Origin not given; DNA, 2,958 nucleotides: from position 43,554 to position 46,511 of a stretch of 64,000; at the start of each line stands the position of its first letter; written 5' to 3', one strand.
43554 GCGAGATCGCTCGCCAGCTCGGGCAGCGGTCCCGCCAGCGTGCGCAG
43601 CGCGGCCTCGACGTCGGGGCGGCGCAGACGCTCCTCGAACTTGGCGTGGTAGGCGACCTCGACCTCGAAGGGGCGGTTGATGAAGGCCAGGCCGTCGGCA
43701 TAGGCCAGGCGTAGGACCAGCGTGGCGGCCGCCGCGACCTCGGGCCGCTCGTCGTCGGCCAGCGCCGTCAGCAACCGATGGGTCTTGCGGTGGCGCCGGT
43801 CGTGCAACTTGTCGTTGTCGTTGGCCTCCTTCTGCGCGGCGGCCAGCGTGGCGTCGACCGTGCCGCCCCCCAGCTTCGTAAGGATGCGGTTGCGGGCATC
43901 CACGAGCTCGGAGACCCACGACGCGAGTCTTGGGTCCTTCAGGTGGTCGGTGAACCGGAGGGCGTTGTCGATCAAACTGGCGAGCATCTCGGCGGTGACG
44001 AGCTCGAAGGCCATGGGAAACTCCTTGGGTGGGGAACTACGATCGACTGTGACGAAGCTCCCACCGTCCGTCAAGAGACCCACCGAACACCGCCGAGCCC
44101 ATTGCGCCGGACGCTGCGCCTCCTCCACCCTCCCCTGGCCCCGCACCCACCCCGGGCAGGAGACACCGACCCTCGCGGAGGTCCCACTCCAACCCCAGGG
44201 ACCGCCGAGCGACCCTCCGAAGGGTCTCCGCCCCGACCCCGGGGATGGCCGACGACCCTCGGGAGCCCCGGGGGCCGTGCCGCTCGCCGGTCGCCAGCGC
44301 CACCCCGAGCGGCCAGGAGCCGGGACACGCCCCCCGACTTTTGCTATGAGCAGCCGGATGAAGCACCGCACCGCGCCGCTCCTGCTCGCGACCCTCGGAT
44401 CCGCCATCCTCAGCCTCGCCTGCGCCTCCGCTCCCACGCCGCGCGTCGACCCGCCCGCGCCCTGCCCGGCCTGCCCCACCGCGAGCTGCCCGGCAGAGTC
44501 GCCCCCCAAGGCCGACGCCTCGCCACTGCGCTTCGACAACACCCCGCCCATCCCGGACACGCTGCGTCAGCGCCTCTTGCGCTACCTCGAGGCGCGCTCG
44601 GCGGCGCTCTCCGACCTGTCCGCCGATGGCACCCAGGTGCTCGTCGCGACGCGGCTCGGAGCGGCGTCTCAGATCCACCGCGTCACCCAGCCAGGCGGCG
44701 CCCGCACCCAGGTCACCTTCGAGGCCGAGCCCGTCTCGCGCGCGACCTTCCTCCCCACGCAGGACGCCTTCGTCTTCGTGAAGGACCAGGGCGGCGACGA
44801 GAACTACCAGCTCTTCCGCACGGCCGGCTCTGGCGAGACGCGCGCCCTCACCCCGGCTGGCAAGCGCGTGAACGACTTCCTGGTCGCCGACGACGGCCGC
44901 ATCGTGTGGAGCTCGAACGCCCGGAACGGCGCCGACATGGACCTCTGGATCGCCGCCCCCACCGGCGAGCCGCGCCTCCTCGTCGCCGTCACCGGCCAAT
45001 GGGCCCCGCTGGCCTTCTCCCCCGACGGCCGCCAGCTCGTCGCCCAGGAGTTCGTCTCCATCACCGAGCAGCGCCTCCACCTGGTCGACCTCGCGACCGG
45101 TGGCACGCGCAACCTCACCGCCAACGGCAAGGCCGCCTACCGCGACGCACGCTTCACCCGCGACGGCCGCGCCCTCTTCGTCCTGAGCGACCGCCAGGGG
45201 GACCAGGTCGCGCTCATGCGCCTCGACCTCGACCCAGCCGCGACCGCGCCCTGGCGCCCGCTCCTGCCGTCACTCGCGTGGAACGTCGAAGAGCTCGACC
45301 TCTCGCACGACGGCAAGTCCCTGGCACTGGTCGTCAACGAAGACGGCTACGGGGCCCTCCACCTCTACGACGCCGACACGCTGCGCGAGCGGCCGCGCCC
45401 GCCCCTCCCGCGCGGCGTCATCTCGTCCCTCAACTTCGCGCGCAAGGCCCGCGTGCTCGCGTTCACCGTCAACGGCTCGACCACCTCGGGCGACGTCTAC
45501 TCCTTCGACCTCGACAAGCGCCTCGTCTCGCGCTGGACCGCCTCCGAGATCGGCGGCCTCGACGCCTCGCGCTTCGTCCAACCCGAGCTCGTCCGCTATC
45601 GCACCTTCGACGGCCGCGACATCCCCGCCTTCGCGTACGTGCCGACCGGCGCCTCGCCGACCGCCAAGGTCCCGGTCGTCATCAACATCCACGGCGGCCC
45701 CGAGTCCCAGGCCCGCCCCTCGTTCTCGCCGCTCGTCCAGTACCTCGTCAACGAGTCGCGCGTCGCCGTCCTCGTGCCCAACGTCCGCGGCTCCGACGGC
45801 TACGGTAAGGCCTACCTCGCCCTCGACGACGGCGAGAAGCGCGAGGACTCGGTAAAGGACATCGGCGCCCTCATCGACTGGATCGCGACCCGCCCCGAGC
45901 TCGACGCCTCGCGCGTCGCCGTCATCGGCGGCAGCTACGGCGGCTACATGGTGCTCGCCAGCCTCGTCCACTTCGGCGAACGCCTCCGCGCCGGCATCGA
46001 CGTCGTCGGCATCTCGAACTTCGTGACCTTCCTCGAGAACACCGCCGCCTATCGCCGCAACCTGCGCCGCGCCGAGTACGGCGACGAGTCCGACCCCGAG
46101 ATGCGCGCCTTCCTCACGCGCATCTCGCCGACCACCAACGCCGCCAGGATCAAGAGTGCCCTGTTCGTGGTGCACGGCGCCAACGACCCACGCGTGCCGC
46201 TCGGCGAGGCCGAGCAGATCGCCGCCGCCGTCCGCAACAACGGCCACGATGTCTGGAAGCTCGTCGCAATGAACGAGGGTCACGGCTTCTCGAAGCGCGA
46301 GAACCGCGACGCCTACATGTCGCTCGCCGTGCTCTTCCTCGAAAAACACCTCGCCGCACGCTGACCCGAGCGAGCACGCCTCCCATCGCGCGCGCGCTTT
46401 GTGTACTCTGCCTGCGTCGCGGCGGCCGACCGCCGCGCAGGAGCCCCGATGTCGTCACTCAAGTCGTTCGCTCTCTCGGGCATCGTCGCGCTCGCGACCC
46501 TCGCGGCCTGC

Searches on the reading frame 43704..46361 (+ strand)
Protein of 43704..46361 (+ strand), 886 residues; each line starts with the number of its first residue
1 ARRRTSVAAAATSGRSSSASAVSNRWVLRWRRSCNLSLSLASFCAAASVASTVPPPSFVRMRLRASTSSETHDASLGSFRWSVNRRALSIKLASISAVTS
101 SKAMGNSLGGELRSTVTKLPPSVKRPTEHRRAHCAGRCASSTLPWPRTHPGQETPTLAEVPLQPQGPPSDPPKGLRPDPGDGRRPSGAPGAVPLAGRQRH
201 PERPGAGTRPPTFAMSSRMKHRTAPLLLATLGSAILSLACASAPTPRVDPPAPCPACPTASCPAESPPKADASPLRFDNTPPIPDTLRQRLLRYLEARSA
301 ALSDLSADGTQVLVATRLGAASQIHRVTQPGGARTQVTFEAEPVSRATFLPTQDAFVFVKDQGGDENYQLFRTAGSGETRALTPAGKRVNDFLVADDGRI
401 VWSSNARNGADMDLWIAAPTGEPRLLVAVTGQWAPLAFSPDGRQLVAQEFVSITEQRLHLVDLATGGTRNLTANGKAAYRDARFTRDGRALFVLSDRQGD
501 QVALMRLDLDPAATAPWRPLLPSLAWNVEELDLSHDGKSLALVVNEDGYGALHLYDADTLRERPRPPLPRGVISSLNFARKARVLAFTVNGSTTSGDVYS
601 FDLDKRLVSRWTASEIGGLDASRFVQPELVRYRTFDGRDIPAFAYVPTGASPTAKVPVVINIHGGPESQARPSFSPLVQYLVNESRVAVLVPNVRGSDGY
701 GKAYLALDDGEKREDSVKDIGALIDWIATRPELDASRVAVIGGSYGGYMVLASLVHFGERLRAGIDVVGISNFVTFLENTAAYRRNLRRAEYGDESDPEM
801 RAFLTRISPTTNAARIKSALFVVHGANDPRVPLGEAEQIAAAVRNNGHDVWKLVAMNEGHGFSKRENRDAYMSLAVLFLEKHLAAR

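Call 87: search_protein_families(library=pfam, proteins=[window:43704-46361:+], max_evalue=0.00001)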
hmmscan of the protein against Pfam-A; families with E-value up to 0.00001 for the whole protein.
window:43704-46361:+ (886 aa): 5 families
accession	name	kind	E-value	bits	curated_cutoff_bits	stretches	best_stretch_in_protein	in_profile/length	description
PF00326.27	Peptidase_S9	-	2.1e-36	125.9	22.6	1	672-884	1-211/213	Prolyl oligopeptidase family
PF01738.24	DLH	-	5.8e-09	36.3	21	1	710-872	70-198/217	Dienelactone hydrolase family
PF02129.25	Peptidase_S15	-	6.5e-09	36.3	23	0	706-775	72-134/262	X-Pro dipeptidyl-peptidase (S15 family)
PF00561.26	Abhydrolase_1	-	4.6e-08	33.5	25.8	1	657-769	1-102/245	alpha/beta hydrolase fold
PF20434.5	BD-FAE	-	1.3e-07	31.8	26.8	1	653-840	10-212/215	BD-FAE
